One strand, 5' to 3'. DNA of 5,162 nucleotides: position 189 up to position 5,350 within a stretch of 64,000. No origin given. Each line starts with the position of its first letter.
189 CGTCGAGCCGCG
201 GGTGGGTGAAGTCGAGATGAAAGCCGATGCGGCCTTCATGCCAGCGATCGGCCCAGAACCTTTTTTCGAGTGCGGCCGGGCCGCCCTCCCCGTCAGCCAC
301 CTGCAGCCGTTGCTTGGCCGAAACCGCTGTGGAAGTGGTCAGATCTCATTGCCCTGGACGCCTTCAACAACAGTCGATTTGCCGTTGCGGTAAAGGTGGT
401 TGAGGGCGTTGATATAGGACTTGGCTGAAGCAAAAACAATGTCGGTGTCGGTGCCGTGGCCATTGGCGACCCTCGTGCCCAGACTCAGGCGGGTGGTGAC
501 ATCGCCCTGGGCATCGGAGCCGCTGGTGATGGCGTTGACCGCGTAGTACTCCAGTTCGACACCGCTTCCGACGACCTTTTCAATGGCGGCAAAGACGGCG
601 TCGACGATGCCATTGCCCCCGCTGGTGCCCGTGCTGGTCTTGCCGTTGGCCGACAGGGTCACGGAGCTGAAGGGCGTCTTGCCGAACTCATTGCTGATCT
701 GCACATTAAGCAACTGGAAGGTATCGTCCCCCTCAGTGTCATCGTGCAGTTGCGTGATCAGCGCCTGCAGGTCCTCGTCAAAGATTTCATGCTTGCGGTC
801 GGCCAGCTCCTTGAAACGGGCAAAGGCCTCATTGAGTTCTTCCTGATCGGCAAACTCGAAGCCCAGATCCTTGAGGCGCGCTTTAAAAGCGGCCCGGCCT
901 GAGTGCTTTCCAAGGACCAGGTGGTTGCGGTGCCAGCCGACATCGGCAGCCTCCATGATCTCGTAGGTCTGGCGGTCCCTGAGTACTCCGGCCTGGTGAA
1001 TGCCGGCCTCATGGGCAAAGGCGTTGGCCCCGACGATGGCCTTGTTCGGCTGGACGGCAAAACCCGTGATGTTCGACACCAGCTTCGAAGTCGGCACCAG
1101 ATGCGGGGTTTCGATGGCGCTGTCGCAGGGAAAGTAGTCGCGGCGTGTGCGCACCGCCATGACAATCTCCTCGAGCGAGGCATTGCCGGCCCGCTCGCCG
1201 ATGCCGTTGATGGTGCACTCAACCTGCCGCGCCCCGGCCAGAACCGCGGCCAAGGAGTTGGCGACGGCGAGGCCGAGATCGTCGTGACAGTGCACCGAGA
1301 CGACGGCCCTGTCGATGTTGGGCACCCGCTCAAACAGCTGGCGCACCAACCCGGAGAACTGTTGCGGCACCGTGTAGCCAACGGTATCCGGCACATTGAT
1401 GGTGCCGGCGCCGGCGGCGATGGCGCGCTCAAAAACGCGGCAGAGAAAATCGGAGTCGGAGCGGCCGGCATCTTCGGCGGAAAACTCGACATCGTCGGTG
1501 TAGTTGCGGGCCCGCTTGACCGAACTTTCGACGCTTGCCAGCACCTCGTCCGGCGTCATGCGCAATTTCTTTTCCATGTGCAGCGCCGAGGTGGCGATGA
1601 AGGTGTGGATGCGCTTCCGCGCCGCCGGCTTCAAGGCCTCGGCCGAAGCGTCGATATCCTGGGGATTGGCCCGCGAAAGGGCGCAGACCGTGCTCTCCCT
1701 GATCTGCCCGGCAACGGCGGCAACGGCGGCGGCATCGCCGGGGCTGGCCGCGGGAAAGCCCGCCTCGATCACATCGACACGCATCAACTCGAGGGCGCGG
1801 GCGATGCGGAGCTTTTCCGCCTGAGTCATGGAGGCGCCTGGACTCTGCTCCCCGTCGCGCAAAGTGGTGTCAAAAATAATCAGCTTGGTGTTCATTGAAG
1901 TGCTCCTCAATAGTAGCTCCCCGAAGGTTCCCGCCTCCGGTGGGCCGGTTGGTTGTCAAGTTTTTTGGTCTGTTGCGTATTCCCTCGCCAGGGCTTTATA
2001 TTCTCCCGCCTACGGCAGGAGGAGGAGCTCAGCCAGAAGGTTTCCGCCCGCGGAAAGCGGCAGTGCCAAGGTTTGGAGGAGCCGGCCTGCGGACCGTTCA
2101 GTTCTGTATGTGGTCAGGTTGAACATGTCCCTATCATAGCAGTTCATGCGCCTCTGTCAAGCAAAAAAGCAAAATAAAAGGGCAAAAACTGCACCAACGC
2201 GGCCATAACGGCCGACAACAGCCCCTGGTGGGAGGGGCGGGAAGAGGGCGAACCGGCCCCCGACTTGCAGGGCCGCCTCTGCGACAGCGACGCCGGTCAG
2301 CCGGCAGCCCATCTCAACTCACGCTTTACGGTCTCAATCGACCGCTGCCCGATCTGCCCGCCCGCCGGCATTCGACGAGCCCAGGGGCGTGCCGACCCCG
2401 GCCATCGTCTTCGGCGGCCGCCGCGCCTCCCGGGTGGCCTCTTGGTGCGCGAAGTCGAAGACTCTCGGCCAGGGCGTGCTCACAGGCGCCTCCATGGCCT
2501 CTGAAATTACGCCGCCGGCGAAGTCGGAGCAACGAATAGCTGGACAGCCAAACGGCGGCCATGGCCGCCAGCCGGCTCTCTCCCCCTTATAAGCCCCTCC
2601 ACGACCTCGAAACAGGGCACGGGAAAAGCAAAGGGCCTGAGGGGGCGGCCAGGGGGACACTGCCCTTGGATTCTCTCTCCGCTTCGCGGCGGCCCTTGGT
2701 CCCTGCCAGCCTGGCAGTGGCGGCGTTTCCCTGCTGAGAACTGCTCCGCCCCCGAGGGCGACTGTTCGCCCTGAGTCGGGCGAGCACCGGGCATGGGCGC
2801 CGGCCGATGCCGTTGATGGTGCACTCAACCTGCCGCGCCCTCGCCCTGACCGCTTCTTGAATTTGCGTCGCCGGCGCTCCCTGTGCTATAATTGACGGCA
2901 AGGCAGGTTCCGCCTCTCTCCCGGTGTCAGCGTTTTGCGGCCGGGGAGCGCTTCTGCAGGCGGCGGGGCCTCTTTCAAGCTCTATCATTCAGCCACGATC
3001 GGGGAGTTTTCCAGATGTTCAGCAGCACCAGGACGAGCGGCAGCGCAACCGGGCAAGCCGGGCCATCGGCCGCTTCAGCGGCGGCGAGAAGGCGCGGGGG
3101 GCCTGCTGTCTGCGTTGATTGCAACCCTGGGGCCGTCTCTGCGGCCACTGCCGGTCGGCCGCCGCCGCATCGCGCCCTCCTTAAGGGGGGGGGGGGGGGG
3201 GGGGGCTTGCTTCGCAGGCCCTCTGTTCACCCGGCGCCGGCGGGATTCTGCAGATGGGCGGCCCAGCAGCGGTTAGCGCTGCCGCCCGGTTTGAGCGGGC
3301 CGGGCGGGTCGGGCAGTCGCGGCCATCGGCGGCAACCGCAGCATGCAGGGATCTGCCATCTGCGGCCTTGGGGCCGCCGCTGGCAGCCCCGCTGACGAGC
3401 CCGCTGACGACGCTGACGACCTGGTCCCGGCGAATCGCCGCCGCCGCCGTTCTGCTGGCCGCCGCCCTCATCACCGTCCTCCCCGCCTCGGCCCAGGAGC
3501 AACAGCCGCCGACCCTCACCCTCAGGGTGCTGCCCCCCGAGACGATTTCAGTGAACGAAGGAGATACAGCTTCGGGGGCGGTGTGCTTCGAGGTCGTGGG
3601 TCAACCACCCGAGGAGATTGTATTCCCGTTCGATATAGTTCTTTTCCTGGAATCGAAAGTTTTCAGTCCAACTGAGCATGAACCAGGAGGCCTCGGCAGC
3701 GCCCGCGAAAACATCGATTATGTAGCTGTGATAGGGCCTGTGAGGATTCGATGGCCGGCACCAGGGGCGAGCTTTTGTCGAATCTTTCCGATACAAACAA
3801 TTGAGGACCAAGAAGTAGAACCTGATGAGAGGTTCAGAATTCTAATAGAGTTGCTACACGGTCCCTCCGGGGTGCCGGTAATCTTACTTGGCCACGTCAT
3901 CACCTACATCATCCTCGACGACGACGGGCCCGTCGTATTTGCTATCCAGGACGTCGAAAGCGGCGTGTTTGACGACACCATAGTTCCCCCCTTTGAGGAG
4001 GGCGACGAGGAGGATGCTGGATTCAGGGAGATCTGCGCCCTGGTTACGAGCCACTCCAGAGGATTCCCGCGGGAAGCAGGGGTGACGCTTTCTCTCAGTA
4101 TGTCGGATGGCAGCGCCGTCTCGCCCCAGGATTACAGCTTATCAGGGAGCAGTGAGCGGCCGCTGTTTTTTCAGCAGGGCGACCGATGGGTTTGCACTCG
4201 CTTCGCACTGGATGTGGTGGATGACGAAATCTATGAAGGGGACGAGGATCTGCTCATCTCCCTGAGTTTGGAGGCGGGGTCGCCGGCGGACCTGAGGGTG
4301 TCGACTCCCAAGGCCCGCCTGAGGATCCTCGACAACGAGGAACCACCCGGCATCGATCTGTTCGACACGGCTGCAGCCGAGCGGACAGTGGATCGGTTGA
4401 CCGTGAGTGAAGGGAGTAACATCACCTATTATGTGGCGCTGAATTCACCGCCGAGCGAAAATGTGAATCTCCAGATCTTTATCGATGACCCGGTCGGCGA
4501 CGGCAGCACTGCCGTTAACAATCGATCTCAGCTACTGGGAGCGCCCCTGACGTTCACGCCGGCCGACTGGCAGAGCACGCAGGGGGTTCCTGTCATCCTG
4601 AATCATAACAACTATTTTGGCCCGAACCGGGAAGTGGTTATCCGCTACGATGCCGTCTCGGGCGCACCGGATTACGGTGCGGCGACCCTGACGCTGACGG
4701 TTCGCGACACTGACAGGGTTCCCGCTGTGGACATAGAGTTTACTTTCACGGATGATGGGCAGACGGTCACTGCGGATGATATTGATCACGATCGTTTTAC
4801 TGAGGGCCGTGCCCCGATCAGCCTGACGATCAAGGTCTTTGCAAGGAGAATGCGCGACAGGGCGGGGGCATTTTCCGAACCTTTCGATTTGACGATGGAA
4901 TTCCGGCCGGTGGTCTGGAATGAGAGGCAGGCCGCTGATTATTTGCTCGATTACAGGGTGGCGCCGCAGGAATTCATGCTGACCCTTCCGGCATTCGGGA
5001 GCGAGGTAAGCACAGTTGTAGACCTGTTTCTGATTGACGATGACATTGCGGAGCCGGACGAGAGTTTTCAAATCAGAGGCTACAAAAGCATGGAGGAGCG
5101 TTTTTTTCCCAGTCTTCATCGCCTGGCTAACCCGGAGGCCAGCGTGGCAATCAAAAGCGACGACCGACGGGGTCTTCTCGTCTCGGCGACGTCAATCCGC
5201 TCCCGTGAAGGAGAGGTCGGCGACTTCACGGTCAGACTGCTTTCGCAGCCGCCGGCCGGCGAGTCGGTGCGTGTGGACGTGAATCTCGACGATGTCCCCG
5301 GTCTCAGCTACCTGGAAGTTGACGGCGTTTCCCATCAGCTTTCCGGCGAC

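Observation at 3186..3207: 22-nt poly-G tract in the 5' leader of giant gene A but not of its mirror copy B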

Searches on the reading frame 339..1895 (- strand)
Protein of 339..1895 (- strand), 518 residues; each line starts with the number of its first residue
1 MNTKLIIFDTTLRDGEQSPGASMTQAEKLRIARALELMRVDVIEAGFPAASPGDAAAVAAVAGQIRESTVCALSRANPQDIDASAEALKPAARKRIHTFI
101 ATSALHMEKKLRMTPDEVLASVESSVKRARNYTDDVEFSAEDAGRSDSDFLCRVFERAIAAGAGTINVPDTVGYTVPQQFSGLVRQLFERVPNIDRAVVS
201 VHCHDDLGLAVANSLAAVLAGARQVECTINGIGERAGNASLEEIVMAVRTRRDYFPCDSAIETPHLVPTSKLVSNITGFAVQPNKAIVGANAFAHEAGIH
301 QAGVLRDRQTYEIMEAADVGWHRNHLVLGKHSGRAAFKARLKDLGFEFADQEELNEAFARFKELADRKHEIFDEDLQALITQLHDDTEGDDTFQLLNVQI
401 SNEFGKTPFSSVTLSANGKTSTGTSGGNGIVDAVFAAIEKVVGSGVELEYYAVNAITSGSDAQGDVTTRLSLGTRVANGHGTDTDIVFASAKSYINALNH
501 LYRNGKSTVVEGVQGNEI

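Call 9: find_encoding_contigs(protein=window:339-1895:-, flank=10000, max_places=10)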
Protein window:339-1895:- (518 aa): 2 contigs read that carry it; 1 place shown.
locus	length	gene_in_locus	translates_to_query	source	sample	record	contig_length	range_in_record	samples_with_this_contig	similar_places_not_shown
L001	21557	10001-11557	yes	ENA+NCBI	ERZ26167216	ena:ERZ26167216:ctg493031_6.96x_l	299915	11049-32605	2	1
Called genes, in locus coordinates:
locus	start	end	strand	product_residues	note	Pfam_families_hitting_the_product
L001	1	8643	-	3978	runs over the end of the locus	PF03160:Calx-beta, PF20579:LapA (faint)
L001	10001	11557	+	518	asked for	PF00682:HMGL-like, PF22617:HCS_D2, PF08502:LeuA_dimer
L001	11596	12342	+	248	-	PF05724:TPMT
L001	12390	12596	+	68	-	-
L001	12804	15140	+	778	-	PF01553:Acyltransferase, PF00501:AMP-binding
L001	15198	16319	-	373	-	PF00226:DnaJ, PF01556:DnaJ_C, PF15777:Anti-TRAP (faint), PF00684:DnaJ_CXXCXGXG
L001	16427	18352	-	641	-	PF00012:HSP70, PF06723:MreB_Mbl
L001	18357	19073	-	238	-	PF01025:GrpE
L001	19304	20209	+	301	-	PF13489:Methyltransf_23, PF13847:Methyltransf_31, PF08241:Methyltransf_11, PF08242:Methyltransf_12, PF13649:Methyltransf_25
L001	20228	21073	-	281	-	PF01149:Fapy_DNA_glyco, PF06831:H2TH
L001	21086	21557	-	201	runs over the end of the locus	PF02798:GST_N (faint), PF13417:GST_N_3, PF13409:GST_N_2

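Call 22: find_related_loci(query=window:339-1895:-, collection=genome_contigs, flank=10000)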
Query window:339-1895:- (518 aa) in genome_contigs; peptide patterns used: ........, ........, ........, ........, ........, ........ (x = any residue, [..] = any of these).
600 stretches matched a pattern (row limit reached: there are more); 593 encode a relative of the query (tblastn E <= 1e-3); the best 80 are kept; 80 distinct loci.
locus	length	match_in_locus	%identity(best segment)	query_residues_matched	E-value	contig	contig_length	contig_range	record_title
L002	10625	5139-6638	66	1-501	0e+0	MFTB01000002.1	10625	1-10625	MAG: Candidatus Muproteobacteria bacterium RIFCSPHIGHO2_12_FULL_60_33 rifcsphigho2_12_scaffold_11108, whole genome shotg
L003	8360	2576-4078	65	1-503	0e+0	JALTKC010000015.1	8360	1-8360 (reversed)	MAG: Gammaproteobacteria bacterium isolate S139_maxbin2_scaf2bin.159 S139_NODE_10640_length_8360_cov_3.022471, whole gen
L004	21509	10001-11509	66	1-504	0e+0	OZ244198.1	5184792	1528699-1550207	MAG: Arenicellales bacterium isolate acf98f22-c3a9-4478-9d88-117e57475e35 genome assembly, chromosome: 1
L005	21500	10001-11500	66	1-501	0e+0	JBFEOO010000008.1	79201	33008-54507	MAG: Arenicellales bacterium isolate Mix_mud04.2021.02.41 k141_2313372_length_79201_cov_15.7484, whole genome shotgun se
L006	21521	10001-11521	65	1-508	0e+0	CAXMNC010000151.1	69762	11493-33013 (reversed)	MAG: Acidiferrobacterales bacterium isolate 07C-BC-St02_bin.17.orig genome assembly, contig: k141_872148, whole genome s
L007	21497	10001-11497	67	4-502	0e+0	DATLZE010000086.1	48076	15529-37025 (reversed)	MAG TPA_asm: Burkholderiales bacterium isolate SMAG_U13290 k141_486972, whole genome shotgun sequence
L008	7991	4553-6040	67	5-501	0e+0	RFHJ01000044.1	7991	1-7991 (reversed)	MAG: Gammaproteobacteria bacterium isolate J047 k99_156792, whole genome shotgun sequence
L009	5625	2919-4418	66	1-501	0e+0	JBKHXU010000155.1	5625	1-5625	MAG: Gammaproteobacteria bacterium isolate N_bin.27.orig k127_227913, whole genome shotgun sequence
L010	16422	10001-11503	67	1-502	0e+0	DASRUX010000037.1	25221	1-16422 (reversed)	MAG TPA_asm: Rhodocyclaceae bacterium isolate SMAG_U8507 k141_482416, whole genome shotgun sequence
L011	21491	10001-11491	66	4-501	0e+0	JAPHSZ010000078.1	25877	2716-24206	MAG: Gammaproteobacteria bacterium isolate N3S-Bin_7 c_000000295536, whole genome shotgun sequence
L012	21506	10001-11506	67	1-502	0e+0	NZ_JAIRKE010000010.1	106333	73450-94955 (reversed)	MAG: Azonexus sp. isolate Ast373_bin8 k119_1891734, whole genome shotgun sequence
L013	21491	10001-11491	65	4-501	0e+0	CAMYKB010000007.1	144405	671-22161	MAG: uncultured Gammaproteobacteria bacterium isolate ES_M_Gamma_082 genome assembly, contig: scaffold_167, whole genome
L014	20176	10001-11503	66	1-502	0e+0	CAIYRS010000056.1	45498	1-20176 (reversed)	MAG: uncultured Methylococcaceae bacterium isolate KTt_bin-0593 genome assembly, contig: bin-0593:056/117, whole genome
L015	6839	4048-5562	66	1-506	0e+0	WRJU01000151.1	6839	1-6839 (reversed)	MAG: Proteobacteria bacterium isolate Nt197P4bin15 JGI24705J35276_12235685, whole genome shotgun sequence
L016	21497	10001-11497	67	1-501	0e+0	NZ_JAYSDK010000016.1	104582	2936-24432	MAG: Zoogloea sp. isolate ZZ2_ZZA245_bin.71 NODE_166_length_104582_cov_16.569614, whole genome shotgun sequence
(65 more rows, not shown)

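Call 28: find_homologous_proteins(query=window:339-1895:-, max_evalue=1e-100)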
Query window:339-1895:- (518 aa): 8000 proteins with E <= 1e-100 among 8000 candidates; the best 120 are listed.
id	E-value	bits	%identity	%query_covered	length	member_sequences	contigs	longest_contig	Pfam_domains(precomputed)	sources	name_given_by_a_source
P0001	0.0e+0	1039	92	100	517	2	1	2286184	PF22617.2,PF00682.26,PF08502.16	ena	-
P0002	0.0e+0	1031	91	100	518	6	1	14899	PF22617.2,PF00682.26,PF08502.16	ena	-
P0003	8.3e-221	752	67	97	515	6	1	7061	PF22617.2,PF00682.26,PF08502.16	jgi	jgi:2-isopropylmalate synthase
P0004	1.4e-220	751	67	97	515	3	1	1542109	PF22617.2,PF00682.26,PF08502.16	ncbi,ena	-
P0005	2.1e-220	751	69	97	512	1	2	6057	PF22617.2,PF00682.26,PF08502.16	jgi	jgi:2-isopropylmalate synthase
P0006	2.1e-220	751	67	97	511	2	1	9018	PF22617.2,PF00682.26,PF08502.16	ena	-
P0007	2.4e-220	750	68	97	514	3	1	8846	PF22617.2,PF00682.26,PF08502.16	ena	-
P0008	2.9e-220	750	68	97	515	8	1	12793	PF22617.2,PF00682.26,PF08502.16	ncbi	-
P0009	3.4e-220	750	68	97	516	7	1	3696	PF22617.2,PF00682.26,PF08502.16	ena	-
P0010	6.7e-220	749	69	96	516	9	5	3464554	PF22617.2,PF00682.26,PF08502.16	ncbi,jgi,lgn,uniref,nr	ncbi:2-isopropylmalate synthase [Thioalkalivibrio sulfidiphilus]|uniref:2-isopropylmalate synthase n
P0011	8.6e-220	749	67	98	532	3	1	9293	PF22617.2,PF00682.26,PF08502.16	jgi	-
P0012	1.4e-219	748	67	97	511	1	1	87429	PF22617.2,PF00682.26,PF08502.16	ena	-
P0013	2.4e-219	747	66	97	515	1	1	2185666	PF22617.2,PF00682.26,PF08502.16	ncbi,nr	ncbi:MAG: 2-isopropylmalate synthase [Pseudomonadota bacterium]|nr:MAG: 2-isopropylmalate synthase [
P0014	3.4e-219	747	68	97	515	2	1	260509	PF22617.2,PF00682.26,PF08502.16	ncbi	-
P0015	7.2e-219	746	67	97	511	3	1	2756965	PF22617.2,PF00682.26,PF08502.16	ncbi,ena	-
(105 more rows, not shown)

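Call 29: find_encoding_contigs(protein=P0001, flank=10000, max_places=10)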
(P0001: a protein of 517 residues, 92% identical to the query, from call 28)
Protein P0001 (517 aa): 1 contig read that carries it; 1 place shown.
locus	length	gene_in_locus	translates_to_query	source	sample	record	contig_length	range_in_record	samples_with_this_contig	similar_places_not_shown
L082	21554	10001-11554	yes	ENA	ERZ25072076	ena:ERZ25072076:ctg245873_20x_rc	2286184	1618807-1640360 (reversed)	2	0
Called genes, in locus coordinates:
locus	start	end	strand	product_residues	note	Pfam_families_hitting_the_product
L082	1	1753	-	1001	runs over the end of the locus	PF02091:tRNA-synt_2e, PF02092:tRNA_synt_2f, PF05746:DALR_1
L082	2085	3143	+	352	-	PF13531:SBP_bac_11, PF13416:SBP_bac_8, PF13343:SBP_bac_6, PF01547:SBP_bac_1 (weak)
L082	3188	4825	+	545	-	PF00528:BPD_transp_1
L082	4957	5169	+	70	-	-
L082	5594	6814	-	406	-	PF00712:DNA_pol3_beta, PF02767:DNA_pol3_beta_2, PF02768:DNA_pol3_beta_3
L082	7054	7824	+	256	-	PF00459:Inositol_P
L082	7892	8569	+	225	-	PF00483:NTP_transferase, PF12804:NTP_transf_3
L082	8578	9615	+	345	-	PF00814:TsaD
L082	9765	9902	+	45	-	-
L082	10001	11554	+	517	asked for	PF00682:HMGL-like, PF22617:HCS_D2, PF08502:LeuA_dimer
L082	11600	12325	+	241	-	PF05724:TPMT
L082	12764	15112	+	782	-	PF01553:Acyltransferase, PF00501:AMP-binding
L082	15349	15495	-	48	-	-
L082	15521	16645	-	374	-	PF00226:DnaJ, PF01556:DnaJ_C, PF00684:DnaJ_CXXCXGXG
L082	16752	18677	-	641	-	PF00012:HSP70, PF06723:MreB_Mbl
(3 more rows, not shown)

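Call 30: find_encoding_contigs(protein=P0002, flank=10000, max_places=10)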
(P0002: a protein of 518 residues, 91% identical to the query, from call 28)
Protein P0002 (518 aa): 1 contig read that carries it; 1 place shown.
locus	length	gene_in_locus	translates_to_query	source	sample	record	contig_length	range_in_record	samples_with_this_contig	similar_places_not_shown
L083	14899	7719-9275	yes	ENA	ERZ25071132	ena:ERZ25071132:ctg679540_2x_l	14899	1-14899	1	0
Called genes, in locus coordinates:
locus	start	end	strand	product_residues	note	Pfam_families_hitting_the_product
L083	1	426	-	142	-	?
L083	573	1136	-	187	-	-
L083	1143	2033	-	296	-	PF03602:Cons_hypoth95 (faint), PF01555:N6_N4_Mtase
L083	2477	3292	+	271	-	PF00459:Inositol_P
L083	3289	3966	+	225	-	PF00483:NTP_transferase, PF12804:NTP_transf_3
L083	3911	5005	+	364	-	PF22521:HypF_C_2 (faint), PF00814:TsaD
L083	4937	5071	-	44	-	-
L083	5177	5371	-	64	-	PF01844:HNH (weak)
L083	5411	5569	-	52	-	-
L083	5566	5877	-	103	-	-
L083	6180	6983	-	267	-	PF01555:N6_N4_Mtase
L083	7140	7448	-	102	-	-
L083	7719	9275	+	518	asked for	PF00682:HMGL-like, PF22617:HCS_D2, PF08502:LeuA_dimer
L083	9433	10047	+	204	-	PF05724:TPMT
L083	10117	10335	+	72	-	-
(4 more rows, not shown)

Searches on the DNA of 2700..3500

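Call 16: search_rna_families(source=window, start=2700, end=3500, threshold=evalue, max_evalue=10)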
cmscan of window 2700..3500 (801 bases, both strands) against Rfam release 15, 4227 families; matches with E-value up to 10: 7.
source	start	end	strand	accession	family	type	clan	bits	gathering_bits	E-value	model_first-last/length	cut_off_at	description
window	3346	3416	+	RF01841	veev_FSE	Cis-reg; frameshift_element;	-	23.6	55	0.048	1-71/71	no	venezuelan equine encephalitis virus ribosomal frameshift element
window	3342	3395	+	RF03991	mir-9209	Gene; miRNA;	-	20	90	0.24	1-72/72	no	mir-9209 microRNA precursor family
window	2864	2913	-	RF01700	Collinsella-1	Gene; sRNA;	-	17.8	35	0.032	113-160/196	no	Collinsella-1 RNA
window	3296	3373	+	RF02127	GNAS-AS1_1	Gene; lncRNA;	-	15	45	9.2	1-105/105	no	GNAS antisense RNA 1 conserved region 1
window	3125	3143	+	RF03930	mir-1909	Gene; miRNA;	-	14.8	80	7.6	28-46/72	no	mir-1909 microRNA precursor family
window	3314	3403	+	RF02989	gntR-DTE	Gene; sRNA;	-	14.7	63.6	7.8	1-119/119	no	gntR-DTE RNA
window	3316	3425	-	RF02169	PVT1_6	Gene; lncRNA;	-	13.9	45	8.3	1-113/113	no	Pvt1 oncogene conserved region 6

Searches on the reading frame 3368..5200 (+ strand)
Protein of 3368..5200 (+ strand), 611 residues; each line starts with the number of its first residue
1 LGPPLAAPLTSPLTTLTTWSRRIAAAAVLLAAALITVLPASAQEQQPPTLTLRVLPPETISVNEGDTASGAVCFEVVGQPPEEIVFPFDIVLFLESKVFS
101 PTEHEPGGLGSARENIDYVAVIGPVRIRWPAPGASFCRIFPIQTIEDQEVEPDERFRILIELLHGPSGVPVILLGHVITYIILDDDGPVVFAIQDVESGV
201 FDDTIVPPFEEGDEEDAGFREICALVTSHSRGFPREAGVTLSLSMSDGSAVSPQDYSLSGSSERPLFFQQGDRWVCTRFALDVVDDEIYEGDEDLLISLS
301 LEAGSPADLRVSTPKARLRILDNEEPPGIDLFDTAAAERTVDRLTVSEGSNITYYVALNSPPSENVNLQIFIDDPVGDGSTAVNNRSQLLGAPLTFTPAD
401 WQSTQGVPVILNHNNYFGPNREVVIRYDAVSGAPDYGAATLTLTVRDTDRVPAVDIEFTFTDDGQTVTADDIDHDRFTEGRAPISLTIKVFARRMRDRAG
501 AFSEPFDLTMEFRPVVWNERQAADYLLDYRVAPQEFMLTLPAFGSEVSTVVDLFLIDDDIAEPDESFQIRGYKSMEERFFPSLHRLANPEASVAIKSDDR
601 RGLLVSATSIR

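Call 19: find_related_loci(query=A2, collection=genome_contigs, flank=6000)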
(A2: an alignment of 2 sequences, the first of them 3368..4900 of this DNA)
Query A2 (511 aa) in genome_contigs; peptide patterns used: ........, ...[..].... (x = any residue, [..] = any of these).
254 stretches matched a pattern, but none encodes a relative of the query by tblastn (E <= 1e-3).

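Call 20: find_homologous_proteins(query=window:3368-5200:+, max_evalue=0.00001)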
Query window:3368-5200:+: 8000 candidates shared short words with the query, none scored E <= 0.00001.

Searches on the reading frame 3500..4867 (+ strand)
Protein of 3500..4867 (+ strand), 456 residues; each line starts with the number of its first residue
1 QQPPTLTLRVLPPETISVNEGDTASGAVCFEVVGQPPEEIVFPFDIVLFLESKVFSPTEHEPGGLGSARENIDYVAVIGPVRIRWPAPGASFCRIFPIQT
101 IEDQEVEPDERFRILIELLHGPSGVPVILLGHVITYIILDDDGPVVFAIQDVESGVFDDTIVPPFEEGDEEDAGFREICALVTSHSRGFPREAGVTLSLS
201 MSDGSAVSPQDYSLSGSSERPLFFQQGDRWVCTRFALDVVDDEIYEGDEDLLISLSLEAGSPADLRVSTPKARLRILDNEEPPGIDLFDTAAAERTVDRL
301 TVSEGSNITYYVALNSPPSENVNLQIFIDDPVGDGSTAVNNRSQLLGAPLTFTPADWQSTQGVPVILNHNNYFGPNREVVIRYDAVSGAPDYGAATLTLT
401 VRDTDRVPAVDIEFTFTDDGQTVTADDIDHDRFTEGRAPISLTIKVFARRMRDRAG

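Call 21: find_homologous_proteins(query=window:3500-4867:+, max_evalue=0.001)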
Query window:3500-4867:+: 8000 candidates shared short words with the query, none scored E <= 0.001.

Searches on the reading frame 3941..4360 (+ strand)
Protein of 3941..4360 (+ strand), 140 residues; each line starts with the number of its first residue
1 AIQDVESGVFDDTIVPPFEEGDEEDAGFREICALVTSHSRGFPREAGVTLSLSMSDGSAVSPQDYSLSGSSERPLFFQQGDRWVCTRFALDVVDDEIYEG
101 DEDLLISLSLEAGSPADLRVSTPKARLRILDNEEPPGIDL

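Call 27: find_related_loci(query=A3, collection=metagenome_contigs, flank=6000)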
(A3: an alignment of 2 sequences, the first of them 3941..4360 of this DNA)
Query A3 (140 aa) in metagenome_contigs; peptide patterns used: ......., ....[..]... (x = any residue, [..] = any of these).
600 stretches matched a pattern, but none encodes a relative of the query by tblastn (E <= 1e-3).
